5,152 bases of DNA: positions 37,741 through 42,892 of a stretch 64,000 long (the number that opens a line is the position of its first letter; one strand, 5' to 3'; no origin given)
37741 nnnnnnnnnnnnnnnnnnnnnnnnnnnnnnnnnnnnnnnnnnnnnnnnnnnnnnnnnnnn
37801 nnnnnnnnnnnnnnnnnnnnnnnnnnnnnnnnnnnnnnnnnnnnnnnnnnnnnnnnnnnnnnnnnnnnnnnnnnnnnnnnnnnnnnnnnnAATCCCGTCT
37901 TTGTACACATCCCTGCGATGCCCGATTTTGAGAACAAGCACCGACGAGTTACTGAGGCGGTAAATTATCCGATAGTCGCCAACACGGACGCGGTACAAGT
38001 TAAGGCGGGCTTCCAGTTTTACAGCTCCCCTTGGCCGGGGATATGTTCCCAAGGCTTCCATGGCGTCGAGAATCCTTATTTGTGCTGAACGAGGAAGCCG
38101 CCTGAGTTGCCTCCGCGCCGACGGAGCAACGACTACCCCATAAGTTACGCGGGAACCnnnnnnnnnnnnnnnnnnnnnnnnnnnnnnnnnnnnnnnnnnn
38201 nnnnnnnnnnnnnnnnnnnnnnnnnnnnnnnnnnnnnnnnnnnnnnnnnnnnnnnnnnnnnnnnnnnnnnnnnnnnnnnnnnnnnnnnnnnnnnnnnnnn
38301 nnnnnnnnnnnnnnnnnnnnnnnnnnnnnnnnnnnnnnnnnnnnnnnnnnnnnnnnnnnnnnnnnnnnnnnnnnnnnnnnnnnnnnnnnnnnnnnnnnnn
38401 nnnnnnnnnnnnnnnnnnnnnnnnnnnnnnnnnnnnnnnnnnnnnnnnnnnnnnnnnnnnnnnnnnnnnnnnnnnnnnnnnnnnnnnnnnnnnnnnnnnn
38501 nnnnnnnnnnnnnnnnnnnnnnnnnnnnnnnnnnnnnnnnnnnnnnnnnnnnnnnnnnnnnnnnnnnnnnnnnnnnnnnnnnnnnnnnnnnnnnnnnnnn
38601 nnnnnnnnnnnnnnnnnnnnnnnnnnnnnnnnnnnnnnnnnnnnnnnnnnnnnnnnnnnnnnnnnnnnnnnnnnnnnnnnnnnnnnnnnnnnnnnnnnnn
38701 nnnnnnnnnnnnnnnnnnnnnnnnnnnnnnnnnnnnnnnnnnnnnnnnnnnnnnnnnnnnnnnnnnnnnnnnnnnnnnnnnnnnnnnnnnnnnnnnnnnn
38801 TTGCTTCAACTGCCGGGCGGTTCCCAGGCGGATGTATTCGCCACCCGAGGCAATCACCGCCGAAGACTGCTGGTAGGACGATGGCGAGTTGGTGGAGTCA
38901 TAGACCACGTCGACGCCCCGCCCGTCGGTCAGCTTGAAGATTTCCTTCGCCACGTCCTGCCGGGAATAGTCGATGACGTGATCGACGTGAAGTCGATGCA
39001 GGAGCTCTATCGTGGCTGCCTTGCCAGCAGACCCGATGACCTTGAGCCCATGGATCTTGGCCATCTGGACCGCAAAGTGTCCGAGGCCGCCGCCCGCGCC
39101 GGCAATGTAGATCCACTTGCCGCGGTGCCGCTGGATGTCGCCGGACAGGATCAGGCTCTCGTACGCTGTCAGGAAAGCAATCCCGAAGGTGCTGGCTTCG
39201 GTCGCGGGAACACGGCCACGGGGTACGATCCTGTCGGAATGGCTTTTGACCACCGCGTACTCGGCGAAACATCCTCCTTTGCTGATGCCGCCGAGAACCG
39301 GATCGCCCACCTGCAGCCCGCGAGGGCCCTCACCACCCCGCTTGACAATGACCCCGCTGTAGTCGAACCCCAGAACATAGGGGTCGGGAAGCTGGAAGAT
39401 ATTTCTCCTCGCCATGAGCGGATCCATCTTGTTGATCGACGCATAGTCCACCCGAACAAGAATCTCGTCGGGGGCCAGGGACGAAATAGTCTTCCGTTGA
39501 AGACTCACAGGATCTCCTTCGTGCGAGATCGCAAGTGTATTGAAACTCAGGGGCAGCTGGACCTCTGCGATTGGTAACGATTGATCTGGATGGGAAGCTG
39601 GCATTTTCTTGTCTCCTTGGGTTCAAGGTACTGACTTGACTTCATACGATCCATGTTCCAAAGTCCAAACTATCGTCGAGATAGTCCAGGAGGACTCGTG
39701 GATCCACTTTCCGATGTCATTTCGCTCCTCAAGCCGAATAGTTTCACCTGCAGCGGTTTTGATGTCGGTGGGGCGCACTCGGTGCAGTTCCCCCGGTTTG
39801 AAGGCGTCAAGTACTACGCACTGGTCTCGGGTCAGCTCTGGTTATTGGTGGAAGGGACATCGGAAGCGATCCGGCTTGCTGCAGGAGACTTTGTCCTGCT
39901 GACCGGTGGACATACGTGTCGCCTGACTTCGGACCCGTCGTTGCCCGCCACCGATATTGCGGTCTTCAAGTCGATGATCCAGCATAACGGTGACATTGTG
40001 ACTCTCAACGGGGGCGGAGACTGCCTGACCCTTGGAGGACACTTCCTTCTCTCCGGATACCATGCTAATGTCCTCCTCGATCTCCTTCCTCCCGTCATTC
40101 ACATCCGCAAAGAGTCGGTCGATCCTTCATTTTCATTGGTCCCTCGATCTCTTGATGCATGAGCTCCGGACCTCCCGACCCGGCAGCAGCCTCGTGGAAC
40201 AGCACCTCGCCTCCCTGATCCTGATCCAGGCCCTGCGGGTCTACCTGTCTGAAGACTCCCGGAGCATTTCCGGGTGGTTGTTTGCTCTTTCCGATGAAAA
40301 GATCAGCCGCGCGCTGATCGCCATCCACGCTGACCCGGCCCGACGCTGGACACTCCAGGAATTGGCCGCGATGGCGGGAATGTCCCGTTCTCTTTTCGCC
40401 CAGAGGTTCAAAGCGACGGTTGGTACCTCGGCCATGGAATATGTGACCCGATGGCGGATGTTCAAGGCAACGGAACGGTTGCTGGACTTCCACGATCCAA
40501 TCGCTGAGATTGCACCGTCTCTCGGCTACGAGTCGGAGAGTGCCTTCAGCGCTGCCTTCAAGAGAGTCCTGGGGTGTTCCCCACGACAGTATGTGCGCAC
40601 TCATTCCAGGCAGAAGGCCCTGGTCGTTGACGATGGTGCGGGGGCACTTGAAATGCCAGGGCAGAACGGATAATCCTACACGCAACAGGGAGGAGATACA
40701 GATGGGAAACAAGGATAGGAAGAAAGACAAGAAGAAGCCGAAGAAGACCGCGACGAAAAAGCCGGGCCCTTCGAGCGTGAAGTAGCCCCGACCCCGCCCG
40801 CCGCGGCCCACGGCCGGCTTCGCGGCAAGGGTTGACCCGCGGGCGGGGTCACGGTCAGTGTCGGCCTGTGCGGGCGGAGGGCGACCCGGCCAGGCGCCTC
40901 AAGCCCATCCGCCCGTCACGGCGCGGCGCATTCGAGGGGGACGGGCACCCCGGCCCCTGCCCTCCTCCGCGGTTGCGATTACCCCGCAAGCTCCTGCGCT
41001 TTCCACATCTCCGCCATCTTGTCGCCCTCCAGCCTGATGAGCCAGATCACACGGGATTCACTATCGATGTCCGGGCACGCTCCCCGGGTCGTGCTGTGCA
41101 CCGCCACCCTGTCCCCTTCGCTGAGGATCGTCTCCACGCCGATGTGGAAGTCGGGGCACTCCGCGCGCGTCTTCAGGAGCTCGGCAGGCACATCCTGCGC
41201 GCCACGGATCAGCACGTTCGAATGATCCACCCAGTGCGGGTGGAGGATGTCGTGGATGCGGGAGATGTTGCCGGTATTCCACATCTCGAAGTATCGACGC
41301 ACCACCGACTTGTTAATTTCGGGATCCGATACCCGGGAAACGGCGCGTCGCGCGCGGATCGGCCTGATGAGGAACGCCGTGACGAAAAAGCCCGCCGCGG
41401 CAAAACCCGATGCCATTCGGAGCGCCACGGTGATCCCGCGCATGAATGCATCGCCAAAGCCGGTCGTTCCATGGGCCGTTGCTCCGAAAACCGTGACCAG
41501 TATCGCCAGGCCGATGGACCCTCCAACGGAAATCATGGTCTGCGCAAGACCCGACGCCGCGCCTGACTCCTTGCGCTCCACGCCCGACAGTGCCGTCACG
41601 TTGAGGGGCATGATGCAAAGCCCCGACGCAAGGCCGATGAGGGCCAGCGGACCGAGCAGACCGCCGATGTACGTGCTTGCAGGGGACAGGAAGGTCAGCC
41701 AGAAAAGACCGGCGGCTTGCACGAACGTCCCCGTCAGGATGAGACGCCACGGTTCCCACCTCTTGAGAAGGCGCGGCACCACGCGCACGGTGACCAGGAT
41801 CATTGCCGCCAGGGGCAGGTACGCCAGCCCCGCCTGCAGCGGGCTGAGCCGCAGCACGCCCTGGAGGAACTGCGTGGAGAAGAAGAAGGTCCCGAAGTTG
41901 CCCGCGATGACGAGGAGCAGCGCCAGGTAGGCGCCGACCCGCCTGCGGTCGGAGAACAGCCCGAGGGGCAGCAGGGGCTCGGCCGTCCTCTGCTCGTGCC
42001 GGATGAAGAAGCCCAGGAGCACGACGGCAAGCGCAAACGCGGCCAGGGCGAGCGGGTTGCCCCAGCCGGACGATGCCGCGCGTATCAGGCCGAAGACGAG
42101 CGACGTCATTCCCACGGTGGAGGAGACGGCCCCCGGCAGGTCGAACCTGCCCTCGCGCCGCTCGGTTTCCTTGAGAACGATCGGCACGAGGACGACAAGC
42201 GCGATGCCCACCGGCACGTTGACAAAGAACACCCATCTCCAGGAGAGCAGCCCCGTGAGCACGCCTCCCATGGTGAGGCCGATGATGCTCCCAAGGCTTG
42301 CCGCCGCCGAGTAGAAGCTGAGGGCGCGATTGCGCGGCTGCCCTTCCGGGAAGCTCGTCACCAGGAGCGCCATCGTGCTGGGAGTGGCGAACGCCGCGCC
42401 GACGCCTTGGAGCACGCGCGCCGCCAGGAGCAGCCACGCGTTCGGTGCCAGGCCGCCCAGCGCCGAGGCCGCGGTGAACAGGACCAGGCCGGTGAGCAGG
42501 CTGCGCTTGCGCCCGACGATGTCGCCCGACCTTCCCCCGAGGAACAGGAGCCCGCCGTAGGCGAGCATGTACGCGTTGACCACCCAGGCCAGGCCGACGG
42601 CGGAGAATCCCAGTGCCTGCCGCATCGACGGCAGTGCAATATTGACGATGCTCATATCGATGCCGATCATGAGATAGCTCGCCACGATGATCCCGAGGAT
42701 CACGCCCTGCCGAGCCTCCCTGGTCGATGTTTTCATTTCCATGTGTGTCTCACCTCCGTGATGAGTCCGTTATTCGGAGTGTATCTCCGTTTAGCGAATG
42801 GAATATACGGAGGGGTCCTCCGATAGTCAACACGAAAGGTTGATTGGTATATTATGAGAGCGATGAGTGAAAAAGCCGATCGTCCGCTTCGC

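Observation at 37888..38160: RelE/ParE toxin ORF has no start codon and is in frame with its antitoxin, separated only by TGA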

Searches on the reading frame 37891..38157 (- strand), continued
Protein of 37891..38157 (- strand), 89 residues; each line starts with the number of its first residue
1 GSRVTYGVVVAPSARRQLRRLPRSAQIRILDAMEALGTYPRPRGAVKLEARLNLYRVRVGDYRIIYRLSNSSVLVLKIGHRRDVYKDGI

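Call 35: search_solved_structures(query=A1, max_evalue=0.001, show_alignments=2)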
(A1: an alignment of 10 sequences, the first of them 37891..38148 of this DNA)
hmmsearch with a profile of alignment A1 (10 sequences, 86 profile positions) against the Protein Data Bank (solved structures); distinct sequences matched with E-value up to 0.001: 5.
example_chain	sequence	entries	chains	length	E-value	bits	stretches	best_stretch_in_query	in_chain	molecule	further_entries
2khe_A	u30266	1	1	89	1.1e-11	47.7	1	1-83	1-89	Toxin-like protein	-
1wmi_A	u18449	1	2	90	1.1e-11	47.7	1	1-83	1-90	hypothetical protein PHS013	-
3g5o_B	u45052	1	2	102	1.4e-07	34.6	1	2-83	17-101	Uncharacterized protein Rv2866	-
9g12_A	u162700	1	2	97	1.2e-05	28.4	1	3-84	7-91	Toxin RelE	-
3bpq_B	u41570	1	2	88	0.00031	23.8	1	7-82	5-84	Toxin RelE3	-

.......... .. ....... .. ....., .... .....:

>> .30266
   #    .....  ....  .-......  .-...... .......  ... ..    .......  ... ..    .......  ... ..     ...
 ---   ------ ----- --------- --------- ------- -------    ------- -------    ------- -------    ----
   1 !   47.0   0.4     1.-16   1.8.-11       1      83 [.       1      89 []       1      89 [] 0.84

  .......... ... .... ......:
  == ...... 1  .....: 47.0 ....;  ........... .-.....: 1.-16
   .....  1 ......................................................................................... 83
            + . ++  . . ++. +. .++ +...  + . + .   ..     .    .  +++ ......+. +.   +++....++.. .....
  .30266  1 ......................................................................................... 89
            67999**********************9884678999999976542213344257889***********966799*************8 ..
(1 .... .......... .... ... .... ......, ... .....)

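Call 38: list_cluster_members(proteins=[P0007, window:38161-38415:-, window:38161-38403:-])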
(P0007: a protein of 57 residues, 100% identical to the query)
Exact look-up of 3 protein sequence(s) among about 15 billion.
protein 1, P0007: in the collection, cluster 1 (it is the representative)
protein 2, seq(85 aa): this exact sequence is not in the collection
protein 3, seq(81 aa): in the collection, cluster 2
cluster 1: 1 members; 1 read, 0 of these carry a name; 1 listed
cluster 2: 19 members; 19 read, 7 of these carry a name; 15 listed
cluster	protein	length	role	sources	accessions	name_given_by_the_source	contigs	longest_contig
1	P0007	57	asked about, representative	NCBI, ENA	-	-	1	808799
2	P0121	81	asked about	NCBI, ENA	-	-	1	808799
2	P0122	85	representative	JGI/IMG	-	prevent-host-death family protein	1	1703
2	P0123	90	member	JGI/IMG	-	prevent-host-death family protein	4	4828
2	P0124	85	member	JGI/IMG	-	prevent-host-death family protein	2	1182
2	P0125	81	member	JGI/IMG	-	prevent-host-death family protein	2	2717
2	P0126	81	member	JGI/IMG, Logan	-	prevent-host-death family protein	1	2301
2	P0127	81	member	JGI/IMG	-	prevent-host-death family protein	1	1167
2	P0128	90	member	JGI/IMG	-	prevent-host-death family protein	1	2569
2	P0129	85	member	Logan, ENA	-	-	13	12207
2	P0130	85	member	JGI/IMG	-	-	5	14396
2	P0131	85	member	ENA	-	-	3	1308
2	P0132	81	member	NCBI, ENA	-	-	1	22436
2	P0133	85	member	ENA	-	-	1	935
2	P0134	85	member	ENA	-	-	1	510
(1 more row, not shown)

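Call 39: find_encoding_contigs(protein=P0129, flank=1500, max_places=10)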
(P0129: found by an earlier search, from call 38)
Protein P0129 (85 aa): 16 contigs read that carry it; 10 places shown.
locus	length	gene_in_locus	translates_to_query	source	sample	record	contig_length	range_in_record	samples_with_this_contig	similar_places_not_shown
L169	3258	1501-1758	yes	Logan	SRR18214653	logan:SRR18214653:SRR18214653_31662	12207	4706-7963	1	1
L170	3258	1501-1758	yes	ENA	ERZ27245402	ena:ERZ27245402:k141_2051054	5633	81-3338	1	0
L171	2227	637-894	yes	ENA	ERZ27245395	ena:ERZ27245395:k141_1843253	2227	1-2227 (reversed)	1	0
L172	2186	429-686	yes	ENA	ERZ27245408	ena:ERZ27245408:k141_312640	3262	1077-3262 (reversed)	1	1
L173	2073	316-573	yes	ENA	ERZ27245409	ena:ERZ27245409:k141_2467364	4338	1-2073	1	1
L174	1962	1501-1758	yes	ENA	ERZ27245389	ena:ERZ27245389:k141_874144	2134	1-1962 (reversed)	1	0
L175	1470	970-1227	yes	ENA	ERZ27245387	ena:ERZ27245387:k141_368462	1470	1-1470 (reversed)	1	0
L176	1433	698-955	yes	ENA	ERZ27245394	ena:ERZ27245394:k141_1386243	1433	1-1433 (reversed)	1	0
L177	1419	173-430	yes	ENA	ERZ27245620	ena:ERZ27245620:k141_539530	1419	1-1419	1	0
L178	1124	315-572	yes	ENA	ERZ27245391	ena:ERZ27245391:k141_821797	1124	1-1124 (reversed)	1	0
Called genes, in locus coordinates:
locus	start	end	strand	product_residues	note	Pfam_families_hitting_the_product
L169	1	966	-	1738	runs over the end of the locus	PF00004:AAA (faint)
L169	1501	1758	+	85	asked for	PF02604:PhdYeFM_antitox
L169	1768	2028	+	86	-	PF05016:ParE_toxin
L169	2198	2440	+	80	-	PF04014:MazE_antitoxin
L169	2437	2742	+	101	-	PF02452:PemK_toxin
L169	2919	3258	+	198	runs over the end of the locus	PF00440:TetR_N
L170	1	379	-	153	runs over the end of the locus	?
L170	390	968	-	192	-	PF00248:Aldo_ket_red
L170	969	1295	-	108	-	PF00248:Aldo_ket_red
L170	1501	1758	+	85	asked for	PF02604:PhdYeFM_antitox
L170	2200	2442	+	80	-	PF04014:MazE_antitoxin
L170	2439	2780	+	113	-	PF02452:PemK_toxin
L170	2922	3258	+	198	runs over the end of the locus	PF00440:TetR_N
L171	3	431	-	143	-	?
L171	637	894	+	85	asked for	PF02604:PhdYeFM_antitox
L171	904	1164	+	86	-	PF05016:ParE_toxin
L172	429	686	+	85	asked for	PF02604:PhdYeFM_antitox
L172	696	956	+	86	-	PF05016:ParE_toxin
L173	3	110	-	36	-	?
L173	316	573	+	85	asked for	PF02604:PhdYeFM_antitox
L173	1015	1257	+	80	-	PF04014:MazE_antitoxin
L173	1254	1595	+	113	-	PF02452:PemK_toxin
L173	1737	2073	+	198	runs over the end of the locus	PF00440:TetR_N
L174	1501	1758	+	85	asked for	PF02604:PhdYeFM_antitox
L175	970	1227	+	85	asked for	PF02604:PhdYeFM_antitox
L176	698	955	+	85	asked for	PF02604:PhdYeFM_antitox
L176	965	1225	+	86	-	PF05016:ParE_toxin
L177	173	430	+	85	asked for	PF02604:PhdYeFM_antitox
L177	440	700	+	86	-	PF05016:ParE_toxin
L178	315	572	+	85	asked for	PF02604:PhdYeFM_antitox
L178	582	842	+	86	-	PF05016:ParE_toxin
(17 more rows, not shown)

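Call 40: find_encoding_contigs(protein=P0130, flank=1500, max_places=10)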
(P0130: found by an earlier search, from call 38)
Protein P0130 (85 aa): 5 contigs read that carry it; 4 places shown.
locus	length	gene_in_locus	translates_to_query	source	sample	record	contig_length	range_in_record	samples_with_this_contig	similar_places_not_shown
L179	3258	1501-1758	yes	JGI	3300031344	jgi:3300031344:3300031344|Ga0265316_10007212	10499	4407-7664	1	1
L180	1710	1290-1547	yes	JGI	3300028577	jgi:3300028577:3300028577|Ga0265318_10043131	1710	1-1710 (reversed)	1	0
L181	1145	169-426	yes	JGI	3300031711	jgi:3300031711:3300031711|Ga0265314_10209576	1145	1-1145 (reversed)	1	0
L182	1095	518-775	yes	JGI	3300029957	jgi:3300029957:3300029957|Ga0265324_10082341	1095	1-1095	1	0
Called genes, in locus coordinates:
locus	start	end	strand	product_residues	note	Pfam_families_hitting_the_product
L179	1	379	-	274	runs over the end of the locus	PF00561:Abhydrolase_1 (weak), PF12697:Abhydrolase_6, PF12146:Hydrolase_4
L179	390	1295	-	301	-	PF00248:Aldo_ket_red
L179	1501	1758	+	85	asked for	PF02604:PhdYeFM_antitox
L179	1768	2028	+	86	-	PF05016:ParE_toxin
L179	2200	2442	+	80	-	PF04014:MazE_antitoxin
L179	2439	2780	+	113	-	PF02452:PemK_toxin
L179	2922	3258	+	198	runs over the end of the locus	PF00440:TetR_N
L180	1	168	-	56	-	?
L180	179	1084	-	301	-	PF00248:Aldo_ket_red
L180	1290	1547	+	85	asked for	PF02604:PhdYeFM_antitox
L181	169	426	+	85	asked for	PF02604:PhdYeFM_antitox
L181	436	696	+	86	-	PF05016:ParE_toxin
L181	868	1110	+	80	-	PF04014:MazE_antitoxin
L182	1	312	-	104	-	?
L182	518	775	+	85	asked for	PF02604:PhdYeFM_antitox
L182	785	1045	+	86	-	PF05016:ParE_toxin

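Call 53: predict_structure(alignment_id=A2)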
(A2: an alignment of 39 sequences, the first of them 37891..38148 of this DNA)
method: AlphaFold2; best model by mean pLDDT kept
length: 86 residues; sequences in the alignment: 39
mean_pLDDT: 93.4   pTM: 0.83
mean pLDDT of the five models: 93.4, 93.2, 92.3, 91.8, 91.2
residues with pLDDT >= 90: 73; 70-90: 9; 50-70: 3; < 50: 1
segments of 3 or more residues with pLDDT < 50: none
pLDDT, mean of each block of 10 residues (from residue 1): 93 97 98 96 91 97 96 95 70
secondary structure, 60 per line:
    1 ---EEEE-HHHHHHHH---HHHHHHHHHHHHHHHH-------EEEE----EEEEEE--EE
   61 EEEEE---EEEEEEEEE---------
elements in order: E4-7 H9-16 H20-35 E43-46 E51-56 E59-65 E69-77

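Call 55: fold_search(model_id=the predicted structure, library=pdb)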
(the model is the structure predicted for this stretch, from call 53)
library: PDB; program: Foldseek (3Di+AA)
matches with E <= 10: 891; with E <= 0.001: 39
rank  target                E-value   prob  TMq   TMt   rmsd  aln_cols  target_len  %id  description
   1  2khe_MODEL_1_A        7.4e-08  1.00  0.81  0.78   2.6        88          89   36  Solution Structure of the Bacterial Toxin Rele from Thermus Thermophilus HB8 (released 2010-03-31)
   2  3g5o_B                1.3e-06  1.00  0.78  0.83   2.2        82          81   30  The crystal structure of the toxin-antitoxin complex RelBE2 (Rv2865-2866) from Mycobacterium tuberculosis (released 2009-04-14)
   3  9g12_B                1.3e-06  1.00  0.78  0.80   2.6        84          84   28  Mycobacterium tuberculosis RelBE1 toxin-antitoxin system; rv1247c (relB1 antitoxin), rv1246c (relE1 toxin) (released 2025-12-17)
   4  1wmi_A                1.7e-06  1.00  0.81  0.79   1.9        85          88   33  Crystal structure of archaeal RelE-RelB complex from Pyrococcus horikoshii OT3 (released 2005-03-15)
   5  3g5o_C                3.8e-06  1.00  0.79  0.78   2.5        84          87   31  The crystal structure of the toxin-antitoxin complex RelBE2 (Rv2865-2866) from Mycobacterium tuberculosis (released 2009-04-14)
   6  3bpq_B                6.9e-06  1.00  0.74  0.74   3.1        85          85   21  Crystal Structure of RelB-RelE antitoxin-toxin complex from Methanococcus jannaschii (released 2008-12-23)
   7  9g12_A                1.4e-05  1.00  0.79  0.80   2.0        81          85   28  Mycobacterium tuberculosis RelBE1 toxin-antitoxin system; rv1247c (relB1 antitoxin), rv1246c (relE1 toxin) (released 2025-12-17)
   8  3bpq_D                2.4e-05  1.00  0.76  0.76   2.6        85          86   22  Crystal Structure of RelB-RelE antitoxin-toxin complex from Methanococcus jannaschii (released 2008-12-23)
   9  3oei_C                3.6e-05  1.00  0.74  0.74   2.5        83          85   20  Crystal structure of Mycobacterium tuberculosis RelJK (Rv3357-Rv3358-RelBE3) (released 2011-03-16)
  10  9lew_B                4.4e-05  1.00  0.75  0.72   3.2        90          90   17  The crystal structure of DinJ-YafQ complex from Vibrio cholerae (released 2025-07-30)
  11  5cw7_B                6.2e-05  1.00  0.68  0.62   3.6        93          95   22  Crystal structure of the PaaA2-ParE2 antitoxin-toxin complex (released 2016-06-01)
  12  2kc8_MODEL_1_A        1.1e-04  1.00  0.75  0.68   4.0        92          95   17  Structure of E. coli toxin RelE (R81A/R83A) mutant in complex with antitoxin RelBc (K47-L79) peptide (released 2009-03-17)
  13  5cw7_P                1.5e-04  1.00  0.62  0.57   3.9        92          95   22  Crystal structure of the PaaA2-ParE2 antitoxin-toxin complex (released 2016-06-01)
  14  5cw7_F                1.6e-04  1.00  0.66  0.60   3.8        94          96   21  Crystal structure of the PaaA2-ParE2 antitoxin-toxin complex (released 2016-06-01)
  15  5czf_D                1.6e-04  1.00  0.66  0.62   3.6        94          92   23  Crystal structure of the PaaA2-ParE2 antitoxin-toxin complex (released 2016-06-01)
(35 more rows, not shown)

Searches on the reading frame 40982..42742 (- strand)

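Call 36: search_protein_families(library=pfam, proteins=[window:40982-42742:-], max_evalue=0.0001)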
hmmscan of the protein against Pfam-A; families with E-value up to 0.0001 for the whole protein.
window:40982-42742:- (587 aa): 4 families
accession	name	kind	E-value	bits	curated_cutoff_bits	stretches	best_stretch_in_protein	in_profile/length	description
PF07690.21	MFS_1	-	9e-54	183.1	33.4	1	21-411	3-346/347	Major Facilitator Superfamily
PF12680.13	SnoaL_2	-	5.4e-12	46.6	27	1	481-579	1-102/102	SnoaL-like domain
PF07366.18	SnoaL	-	8.5e-12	45.4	28.4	1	479-556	2-85/126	SnoaL-like polyketide cyclase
PF00083.30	Sugar_tr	-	1.3e-07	31.4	22.3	1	47-192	44-193/452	Sugar (and other) transporter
